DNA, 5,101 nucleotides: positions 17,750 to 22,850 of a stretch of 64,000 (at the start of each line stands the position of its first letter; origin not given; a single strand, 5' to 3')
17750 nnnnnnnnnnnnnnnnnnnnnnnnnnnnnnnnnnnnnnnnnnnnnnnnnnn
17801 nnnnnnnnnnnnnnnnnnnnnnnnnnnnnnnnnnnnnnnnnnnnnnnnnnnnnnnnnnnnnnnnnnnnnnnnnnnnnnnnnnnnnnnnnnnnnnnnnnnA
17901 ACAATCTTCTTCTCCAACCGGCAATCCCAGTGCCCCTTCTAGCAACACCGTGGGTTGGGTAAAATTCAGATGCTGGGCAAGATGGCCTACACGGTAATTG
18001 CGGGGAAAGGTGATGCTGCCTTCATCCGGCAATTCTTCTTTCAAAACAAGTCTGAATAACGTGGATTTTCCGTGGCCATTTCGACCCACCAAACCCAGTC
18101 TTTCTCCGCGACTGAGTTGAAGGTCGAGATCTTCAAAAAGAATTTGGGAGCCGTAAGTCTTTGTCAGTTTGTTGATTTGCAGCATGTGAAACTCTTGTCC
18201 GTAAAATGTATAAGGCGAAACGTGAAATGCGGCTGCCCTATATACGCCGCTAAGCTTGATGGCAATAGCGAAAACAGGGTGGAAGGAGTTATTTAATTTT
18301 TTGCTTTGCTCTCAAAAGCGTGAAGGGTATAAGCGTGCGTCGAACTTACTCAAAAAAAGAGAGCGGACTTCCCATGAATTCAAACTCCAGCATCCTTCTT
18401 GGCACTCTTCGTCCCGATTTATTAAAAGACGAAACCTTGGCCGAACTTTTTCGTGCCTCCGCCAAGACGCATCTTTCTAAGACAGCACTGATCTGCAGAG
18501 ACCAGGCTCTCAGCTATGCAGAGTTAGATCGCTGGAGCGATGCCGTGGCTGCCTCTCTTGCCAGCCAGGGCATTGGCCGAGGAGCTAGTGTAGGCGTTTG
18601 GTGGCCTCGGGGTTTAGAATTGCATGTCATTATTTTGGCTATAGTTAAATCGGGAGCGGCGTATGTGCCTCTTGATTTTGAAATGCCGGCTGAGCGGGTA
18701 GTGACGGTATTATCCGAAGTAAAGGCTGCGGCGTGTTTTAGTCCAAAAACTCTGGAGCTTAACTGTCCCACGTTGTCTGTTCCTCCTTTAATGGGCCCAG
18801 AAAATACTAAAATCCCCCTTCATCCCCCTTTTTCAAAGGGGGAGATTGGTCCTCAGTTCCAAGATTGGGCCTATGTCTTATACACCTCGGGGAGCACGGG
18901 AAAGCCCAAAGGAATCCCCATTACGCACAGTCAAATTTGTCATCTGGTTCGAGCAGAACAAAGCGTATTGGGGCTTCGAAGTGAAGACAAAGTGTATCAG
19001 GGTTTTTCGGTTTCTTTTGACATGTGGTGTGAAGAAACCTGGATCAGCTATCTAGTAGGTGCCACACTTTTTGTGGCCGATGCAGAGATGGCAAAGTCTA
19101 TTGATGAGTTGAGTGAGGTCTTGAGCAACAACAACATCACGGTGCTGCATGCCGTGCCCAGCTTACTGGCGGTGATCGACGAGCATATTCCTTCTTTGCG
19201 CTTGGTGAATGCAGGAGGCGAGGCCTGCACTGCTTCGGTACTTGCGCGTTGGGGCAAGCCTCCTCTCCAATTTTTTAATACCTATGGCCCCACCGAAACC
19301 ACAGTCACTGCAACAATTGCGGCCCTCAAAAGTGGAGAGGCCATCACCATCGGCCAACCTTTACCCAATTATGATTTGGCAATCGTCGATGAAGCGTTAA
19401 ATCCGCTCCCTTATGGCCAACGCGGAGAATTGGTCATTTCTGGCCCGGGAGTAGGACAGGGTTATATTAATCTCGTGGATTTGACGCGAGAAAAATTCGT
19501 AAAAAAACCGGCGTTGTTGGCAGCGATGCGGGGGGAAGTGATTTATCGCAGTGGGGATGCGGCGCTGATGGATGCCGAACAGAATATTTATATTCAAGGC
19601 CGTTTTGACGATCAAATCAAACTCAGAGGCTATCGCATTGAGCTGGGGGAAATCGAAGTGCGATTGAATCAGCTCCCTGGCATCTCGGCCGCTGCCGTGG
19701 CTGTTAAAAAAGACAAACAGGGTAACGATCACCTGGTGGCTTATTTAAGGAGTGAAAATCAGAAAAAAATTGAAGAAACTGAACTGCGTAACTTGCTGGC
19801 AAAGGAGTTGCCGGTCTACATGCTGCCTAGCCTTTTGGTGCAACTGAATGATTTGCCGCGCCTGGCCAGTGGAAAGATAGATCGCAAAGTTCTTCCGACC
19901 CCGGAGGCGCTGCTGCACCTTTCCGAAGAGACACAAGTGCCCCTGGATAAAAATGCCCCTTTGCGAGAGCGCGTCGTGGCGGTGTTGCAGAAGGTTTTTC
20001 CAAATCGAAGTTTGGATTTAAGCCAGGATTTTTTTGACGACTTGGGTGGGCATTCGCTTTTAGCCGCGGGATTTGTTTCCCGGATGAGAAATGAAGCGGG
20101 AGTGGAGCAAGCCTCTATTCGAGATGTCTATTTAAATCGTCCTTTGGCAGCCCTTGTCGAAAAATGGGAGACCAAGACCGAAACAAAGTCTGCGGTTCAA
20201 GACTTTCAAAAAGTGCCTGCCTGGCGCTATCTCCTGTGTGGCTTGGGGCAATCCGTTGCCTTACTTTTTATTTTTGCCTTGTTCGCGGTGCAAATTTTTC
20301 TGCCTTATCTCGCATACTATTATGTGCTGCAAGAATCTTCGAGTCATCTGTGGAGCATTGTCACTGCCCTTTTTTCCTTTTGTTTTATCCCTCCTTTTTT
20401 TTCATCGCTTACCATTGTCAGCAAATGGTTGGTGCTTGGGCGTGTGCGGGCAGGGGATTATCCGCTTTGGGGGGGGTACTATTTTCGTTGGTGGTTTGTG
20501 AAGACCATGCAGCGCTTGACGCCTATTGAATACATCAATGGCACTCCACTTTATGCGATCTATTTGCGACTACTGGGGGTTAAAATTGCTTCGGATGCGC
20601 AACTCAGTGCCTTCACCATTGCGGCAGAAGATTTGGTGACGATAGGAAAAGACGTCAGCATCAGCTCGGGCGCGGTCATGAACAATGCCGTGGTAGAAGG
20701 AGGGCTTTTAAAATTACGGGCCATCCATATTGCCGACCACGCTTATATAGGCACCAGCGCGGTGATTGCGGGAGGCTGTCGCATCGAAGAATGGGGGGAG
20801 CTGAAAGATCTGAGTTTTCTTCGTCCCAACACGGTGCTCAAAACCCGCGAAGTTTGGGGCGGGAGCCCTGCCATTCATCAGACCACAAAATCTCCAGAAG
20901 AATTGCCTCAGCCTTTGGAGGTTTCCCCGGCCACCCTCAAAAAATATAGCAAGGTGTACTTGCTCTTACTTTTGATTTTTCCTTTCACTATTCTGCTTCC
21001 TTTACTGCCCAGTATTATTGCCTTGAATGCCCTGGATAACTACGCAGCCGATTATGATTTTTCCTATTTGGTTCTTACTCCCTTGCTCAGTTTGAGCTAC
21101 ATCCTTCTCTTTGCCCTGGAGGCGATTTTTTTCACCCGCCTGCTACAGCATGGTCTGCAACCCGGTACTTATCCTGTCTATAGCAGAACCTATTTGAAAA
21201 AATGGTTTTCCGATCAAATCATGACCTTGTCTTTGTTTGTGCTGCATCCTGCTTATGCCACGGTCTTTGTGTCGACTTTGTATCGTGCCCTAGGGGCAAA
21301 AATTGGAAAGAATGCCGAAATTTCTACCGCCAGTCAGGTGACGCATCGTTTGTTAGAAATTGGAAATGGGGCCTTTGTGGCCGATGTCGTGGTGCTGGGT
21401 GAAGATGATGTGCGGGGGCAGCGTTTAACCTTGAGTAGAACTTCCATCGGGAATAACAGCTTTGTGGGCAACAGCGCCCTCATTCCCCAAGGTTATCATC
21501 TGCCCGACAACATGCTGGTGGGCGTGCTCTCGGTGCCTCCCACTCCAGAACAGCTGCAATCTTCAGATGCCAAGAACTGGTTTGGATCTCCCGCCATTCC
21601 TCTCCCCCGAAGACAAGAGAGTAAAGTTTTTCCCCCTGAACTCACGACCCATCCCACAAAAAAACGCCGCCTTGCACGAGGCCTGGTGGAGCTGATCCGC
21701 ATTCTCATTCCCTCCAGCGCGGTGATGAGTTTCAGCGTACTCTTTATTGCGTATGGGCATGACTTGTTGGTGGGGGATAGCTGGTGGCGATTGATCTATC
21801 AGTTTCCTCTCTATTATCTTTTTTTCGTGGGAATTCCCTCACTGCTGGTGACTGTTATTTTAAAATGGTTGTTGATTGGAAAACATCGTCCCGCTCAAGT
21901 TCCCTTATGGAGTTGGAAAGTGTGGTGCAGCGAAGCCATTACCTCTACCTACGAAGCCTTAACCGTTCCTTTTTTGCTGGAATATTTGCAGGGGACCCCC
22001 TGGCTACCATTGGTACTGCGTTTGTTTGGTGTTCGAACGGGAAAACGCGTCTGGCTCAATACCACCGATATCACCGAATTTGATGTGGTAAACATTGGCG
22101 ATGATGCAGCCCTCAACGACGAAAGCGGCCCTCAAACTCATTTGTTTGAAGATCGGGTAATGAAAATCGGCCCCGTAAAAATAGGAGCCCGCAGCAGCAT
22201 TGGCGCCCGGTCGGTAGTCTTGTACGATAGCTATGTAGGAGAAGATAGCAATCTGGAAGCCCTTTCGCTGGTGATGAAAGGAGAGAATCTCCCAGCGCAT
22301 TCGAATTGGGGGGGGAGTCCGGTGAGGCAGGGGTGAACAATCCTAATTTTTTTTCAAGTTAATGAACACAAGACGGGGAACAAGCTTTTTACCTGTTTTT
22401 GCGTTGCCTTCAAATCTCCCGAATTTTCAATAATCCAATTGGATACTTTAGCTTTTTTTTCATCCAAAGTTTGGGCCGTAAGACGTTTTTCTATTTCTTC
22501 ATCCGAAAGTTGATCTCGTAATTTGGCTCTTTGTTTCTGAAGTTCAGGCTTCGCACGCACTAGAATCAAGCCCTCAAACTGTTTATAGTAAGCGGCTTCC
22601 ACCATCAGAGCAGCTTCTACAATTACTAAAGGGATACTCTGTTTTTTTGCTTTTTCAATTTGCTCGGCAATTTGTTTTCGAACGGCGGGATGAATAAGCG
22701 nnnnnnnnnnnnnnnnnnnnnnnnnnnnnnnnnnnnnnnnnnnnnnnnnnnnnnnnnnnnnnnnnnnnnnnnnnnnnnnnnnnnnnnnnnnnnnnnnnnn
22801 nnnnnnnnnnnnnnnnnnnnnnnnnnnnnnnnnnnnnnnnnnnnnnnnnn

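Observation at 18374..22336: Stand-alone NRPS-like A-T protein with a membrane region and tandem C-terminal hexapeptide-repeat domains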

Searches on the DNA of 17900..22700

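Call 61: search_rna_families(source=window, start=17900, end=22700, threshold=evalue, max_evalue=1)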
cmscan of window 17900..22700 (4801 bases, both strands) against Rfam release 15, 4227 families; matches with E-value up to 1: 0.
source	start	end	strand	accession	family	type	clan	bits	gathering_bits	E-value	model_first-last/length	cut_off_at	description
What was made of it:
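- Tried and rejected: An Rfam scan of 17900-22700 at E <= 1 found nothing, so no riboswitch or leader was detected (call 61).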

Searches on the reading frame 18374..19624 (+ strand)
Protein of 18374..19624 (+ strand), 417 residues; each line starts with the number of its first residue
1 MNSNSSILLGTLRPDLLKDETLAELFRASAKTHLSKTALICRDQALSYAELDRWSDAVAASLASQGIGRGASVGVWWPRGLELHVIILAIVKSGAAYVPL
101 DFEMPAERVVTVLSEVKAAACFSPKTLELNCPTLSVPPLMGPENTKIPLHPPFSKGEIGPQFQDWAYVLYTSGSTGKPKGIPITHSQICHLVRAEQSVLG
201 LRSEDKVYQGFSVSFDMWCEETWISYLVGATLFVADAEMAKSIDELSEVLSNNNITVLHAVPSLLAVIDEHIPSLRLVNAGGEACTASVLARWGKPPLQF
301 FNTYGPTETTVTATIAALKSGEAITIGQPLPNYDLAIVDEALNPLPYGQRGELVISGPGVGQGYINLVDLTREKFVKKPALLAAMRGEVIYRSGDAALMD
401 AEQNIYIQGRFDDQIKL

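Call 11: search_solved_structures(query=window:18374-19624:+, max_evalue=1e-60, show_alignments=5)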
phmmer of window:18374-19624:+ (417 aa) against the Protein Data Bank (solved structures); distinct sequences matched with E-value up to 1e-60: 10.
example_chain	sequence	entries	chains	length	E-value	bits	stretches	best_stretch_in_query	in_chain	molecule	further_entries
8g95_A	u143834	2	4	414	1.4e-107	363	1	4-412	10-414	Dimodular nonribosomal peptide synthase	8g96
8g97_A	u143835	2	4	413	3.6e-107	361.7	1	4-410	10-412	Dimodular nonribosomal peptide synthase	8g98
6mfy_A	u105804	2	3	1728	1.8e-92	313.3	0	19-417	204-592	Linear gramicidin synthase subunit A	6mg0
6mfz_A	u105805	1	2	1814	2.1e-92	313.1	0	19-417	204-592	Linear gramicidin synthase subunit A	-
9be3_A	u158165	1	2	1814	2.1e-92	313.1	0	19-417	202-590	Linear gramicidin synthase subunit A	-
9be4_A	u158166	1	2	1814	2.1e-92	313.1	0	19-417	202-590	Linear gramicidin synthase subunit A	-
9meh_A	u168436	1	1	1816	2.1e-92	313.1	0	19-417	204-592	Linear gramicidin synthase subunit A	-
8xjz_C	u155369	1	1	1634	1.4e-85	290.6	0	14-417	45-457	Peptide synthetase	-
7wew_A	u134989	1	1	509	1.4e-64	221.4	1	20-417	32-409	Epsilon-poly-L-lysine synthase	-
5u89_A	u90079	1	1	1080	3.3e-61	210.3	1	19-417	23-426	Amino acid adenylation domain protein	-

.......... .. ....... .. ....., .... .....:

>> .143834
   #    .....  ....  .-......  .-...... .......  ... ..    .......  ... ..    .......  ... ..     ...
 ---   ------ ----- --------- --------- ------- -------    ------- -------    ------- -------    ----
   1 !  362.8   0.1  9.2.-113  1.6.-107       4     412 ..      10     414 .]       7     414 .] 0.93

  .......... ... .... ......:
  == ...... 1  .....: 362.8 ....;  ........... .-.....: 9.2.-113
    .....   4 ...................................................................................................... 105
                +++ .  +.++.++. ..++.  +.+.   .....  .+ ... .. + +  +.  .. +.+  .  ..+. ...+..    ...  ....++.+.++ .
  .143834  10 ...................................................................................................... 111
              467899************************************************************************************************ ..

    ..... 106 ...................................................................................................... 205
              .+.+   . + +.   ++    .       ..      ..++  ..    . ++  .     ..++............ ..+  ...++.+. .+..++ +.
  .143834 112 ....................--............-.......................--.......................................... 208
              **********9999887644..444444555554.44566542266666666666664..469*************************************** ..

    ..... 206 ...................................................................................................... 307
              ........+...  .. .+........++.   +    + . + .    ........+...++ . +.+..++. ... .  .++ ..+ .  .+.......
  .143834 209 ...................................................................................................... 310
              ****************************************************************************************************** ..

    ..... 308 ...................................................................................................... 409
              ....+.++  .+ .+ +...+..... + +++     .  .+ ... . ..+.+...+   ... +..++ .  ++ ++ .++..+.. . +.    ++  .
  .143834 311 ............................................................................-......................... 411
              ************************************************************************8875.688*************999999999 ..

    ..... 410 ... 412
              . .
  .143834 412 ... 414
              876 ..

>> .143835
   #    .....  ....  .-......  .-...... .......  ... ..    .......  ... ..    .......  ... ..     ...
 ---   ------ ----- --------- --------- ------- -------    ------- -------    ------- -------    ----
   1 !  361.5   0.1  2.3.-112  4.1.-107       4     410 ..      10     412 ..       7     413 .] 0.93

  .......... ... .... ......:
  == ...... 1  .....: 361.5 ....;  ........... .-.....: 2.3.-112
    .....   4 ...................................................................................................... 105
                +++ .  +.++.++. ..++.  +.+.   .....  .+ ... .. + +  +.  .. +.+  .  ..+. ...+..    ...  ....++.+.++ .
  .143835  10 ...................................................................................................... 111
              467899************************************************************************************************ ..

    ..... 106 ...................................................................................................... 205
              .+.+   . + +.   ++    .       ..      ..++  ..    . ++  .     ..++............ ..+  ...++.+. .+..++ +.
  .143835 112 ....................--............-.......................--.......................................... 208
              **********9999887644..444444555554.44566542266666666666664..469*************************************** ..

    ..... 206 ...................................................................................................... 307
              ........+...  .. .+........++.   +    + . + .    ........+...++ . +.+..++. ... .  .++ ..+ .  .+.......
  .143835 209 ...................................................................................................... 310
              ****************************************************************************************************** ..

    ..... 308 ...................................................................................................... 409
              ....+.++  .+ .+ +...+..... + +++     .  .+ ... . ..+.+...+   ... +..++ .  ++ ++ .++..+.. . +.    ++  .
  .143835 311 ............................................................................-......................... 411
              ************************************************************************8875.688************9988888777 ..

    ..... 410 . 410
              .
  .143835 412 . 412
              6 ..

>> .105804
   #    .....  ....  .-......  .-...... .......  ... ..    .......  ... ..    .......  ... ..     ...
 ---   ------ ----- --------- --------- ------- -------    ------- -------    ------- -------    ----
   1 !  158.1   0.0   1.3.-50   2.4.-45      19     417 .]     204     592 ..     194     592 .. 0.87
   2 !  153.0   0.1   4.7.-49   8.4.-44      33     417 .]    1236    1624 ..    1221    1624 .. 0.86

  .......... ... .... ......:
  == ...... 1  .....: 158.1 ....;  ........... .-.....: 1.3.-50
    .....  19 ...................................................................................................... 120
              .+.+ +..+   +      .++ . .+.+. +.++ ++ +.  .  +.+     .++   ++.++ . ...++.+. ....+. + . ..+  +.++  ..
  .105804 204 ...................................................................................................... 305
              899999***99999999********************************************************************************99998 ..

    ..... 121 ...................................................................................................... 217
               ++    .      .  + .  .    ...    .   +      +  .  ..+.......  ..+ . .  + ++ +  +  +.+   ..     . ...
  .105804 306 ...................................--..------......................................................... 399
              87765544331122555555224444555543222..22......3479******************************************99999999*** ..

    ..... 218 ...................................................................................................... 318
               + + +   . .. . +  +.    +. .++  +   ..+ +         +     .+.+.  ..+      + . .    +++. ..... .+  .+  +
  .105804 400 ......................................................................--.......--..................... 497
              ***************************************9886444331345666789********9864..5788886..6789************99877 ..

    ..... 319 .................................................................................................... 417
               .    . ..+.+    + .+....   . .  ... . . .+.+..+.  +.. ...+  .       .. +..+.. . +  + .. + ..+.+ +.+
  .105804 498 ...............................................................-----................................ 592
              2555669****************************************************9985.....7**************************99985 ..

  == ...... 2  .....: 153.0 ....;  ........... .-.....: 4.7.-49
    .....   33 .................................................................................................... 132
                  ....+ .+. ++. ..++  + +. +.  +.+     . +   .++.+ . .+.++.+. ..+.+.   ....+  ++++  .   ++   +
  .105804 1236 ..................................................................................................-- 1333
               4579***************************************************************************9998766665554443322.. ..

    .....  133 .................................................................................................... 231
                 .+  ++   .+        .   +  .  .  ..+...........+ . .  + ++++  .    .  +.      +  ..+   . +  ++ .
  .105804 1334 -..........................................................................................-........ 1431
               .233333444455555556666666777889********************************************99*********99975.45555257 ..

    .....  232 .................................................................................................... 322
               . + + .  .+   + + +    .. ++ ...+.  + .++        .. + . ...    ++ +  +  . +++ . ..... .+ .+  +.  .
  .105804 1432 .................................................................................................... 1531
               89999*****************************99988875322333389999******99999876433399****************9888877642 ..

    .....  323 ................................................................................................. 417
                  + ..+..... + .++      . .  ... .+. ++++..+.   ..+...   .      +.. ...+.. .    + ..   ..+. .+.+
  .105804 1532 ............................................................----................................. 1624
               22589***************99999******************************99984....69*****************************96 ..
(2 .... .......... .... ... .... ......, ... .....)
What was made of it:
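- On Pls/PosA family (cationic homopoly(amino acid) synthetases; NCBIfam TIGR02353): D216 and E220 align with PosA D217 and E221 in an ungapped block (call 11).
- On PosA-type delta-poly-L-ornithine synthetases: T303 equals Thr304, but T312 replaces Ser313 (call 11). A domain: 363 bits to 8G95 vs 221 bits to 7WEW (call 11).
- Closest known: Pls, epsilon-poly-L-lysine synthetase of Streptomyces albulus. Different: The A domain is more distant (221 vs 363 bits, call 11).
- The best solved-structure match for the A domain is PosA 8G95/8G97 (E 1e-107), against Pls 7WEW (E 1e-64) (call 11). The Pls A domain 7WEW is a clear homologue (E 1e-64, call 11). Positions 4 and 5 are H and N, not S and I. 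The A domain scores 363 bits to PosA against 221 bits to Pls (call 11).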
